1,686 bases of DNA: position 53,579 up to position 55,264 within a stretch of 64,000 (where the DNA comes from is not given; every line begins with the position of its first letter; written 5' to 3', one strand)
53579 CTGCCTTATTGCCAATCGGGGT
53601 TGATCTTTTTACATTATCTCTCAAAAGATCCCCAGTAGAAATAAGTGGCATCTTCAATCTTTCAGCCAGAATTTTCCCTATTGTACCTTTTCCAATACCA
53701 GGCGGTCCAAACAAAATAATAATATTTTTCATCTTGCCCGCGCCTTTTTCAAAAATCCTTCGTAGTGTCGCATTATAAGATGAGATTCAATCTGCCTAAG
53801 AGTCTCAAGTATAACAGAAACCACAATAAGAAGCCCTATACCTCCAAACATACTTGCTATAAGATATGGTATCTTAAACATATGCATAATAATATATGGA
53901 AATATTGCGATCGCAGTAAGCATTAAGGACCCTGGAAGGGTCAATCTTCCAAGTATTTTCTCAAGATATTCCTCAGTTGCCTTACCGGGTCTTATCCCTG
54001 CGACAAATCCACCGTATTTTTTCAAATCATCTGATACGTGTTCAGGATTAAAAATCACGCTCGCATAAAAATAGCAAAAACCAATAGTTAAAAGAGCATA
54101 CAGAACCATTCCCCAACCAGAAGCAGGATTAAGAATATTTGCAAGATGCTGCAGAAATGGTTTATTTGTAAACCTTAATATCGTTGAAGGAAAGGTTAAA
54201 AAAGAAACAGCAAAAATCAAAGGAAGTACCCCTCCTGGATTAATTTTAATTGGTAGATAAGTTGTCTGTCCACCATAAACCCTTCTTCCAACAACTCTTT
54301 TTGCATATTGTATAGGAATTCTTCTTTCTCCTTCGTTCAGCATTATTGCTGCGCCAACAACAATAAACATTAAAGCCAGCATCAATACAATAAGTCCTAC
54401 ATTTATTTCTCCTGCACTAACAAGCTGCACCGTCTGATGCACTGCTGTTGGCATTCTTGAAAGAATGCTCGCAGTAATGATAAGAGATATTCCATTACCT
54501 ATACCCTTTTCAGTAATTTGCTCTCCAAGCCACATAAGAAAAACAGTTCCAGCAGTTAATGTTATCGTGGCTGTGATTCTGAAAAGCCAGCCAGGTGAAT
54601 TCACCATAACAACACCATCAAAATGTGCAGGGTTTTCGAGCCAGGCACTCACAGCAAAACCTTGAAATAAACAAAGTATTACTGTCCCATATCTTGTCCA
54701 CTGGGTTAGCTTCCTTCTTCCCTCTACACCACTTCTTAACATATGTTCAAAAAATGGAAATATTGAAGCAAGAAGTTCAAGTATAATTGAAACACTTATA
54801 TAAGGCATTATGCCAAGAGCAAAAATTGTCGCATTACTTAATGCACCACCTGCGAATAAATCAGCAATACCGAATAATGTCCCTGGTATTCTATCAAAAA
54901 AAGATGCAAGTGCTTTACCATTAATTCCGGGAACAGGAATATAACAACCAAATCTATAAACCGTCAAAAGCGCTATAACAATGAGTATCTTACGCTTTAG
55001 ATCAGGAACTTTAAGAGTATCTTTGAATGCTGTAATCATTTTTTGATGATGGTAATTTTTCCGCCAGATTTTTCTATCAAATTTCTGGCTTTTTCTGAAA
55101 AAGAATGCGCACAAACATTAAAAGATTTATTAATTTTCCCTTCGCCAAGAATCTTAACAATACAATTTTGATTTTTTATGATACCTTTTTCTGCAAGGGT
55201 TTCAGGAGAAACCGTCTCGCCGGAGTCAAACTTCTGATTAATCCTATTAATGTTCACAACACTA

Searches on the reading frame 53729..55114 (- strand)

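Call 66: search_protein_families(library=pfam, proteins=[window:53729-55114:-], max_evalue=0.00001)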
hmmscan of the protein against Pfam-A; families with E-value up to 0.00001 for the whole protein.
window:53729-55114:- (461 aa): 1 family
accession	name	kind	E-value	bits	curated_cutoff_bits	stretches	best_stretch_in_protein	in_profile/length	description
PF00344.25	SecY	-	2.6e-103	346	32.2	1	96-439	1-306/306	SecY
